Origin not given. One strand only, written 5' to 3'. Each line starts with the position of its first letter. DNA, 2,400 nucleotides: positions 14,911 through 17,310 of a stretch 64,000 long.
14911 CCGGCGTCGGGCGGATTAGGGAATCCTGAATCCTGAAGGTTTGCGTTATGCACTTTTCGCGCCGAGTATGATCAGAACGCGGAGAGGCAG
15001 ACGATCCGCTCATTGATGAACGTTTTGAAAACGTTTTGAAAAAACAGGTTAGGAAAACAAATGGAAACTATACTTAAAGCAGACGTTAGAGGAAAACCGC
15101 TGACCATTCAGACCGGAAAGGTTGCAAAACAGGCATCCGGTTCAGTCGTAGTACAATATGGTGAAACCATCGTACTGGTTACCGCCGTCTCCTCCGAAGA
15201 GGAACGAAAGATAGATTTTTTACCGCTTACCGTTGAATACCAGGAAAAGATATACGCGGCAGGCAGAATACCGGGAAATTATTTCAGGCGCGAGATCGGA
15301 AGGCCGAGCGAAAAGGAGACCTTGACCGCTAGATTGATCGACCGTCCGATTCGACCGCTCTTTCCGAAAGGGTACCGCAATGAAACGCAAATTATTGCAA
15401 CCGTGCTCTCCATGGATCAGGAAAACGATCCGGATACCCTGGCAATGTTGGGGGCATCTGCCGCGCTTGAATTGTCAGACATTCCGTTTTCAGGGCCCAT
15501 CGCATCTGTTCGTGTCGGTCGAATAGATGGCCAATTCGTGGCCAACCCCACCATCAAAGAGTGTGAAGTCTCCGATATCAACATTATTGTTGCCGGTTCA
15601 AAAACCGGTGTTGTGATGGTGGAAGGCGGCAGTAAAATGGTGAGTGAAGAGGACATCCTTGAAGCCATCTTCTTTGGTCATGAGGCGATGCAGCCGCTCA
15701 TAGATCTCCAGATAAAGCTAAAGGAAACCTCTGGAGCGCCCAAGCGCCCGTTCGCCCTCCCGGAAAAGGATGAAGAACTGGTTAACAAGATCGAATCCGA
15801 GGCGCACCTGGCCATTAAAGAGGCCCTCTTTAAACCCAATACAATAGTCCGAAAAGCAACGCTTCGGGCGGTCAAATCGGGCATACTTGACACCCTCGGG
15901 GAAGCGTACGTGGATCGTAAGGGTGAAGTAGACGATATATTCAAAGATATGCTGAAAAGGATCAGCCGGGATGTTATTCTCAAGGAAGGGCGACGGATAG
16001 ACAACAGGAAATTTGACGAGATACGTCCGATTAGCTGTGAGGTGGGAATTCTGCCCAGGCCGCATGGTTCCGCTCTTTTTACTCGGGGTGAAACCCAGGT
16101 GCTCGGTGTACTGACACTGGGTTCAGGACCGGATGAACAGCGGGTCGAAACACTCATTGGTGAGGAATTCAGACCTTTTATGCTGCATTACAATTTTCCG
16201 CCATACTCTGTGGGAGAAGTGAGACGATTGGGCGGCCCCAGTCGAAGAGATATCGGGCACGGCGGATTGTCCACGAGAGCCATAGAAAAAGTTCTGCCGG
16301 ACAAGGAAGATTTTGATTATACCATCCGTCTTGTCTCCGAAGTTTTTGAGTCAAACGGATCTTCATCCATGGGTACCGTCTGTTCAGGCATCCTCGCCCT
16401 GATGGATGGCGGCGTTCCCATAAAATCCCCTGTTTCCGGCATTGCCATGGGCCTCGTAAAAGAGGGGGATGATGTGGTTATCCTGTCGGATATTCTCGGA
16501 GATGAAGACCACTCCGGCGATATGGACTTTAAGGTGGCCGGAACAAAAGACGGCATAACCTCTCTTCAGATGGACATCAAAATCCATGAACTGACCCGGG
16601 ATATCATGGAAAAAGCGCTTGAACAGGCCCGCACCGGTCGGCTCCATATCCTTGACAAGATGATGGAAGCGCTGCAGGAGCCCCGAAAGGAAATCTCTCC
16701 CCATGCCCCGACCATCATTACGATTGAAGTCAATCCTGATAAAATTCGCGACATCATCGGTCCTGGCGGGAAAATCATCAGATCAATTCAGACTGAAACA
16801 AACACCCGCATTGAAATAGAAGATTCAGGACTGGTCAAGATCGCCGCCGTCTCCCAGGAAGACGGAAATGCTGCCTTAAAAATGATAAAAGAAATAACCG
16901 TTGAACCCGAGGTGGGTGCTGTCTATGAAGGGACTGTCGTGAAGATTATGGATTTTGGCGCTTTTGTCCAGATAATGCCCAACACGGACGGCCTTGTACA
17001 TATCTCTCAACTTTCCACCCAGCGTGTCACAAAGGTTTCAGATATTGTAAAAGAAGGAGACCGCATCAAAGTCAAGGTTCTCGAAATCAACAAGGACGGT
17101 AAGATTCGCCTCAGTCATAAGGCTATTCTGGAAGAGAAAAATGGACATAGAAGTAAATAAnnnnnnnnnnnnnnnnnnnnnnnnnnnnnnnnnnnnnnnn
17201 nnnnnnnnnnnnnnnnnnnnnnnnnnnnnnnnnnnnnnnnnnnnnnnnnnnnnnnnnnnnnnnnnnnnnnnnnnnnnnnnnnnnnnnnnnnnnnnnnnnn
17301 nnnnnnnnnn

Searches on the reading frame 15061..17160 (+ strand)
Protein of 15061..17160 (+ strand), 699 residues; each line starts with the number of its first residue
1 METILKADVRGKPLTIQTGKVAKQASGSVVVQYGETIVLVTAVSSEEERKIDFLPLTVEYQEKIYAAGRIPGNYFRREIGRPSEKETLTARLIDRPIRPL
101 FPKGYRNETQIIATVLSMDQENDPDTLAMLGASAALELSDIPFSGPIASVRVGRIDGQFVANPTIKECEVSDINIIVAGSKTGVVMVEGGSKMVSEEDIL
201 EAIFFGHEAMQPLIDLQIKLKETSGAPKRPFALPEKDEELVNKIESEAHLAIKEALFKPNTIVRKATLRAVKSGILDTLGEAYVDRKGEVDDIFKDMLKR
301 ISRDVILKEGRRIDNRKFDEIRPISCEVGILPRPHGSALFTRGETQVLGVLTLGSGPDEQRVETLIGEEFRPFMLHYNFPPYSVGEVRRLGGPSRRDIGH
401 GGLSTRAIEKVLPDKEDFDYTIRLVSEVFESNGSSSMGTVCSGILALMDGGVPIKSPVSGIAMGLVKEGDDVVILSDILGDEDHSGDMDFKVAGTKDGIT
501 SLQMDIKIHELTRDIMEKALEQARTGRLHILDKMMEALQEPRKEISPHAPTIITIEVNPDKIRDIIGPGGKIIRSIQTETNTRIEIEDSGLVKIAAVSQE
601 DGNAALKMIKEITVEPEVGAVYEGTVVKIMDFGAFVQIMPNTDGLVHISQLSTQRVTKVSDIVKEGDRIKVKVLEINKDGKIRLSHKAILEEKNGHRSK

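Call 35: search_protein_families(library=pfam, proteins=[window:15061-17160:+], max_evalue=0.0001)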
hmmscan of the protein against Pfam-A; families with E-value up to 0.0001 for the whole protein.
window:15061-17160:+ (699 aa): 5 families
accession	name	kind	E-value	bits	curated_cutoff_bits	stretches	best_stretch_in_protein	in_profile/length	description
PF01138.27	RNase_PH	-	1.7e-57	193.9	25.5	2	12-142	3-130/130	3' exoribonuclease family, domain 1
PF03725.20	RNase_PH_C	-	1.2e-28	99.3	20.8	2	145-209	1-67/67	3' exoribonuclease family, domain 2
PF00575.29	S1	-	6.3e-21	75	22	1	615-687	1-74/74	S1 RNA binding domain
PF00013.35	KH_1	-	4.9e-11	42.7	21.5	1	553-611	2-66/66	KH domain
PF03726.19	PNPase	-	6.1e-07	30.3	24.6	1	239-317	1-81/81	Polyribonucleotide nucleotidyltransferase, RNA binding domain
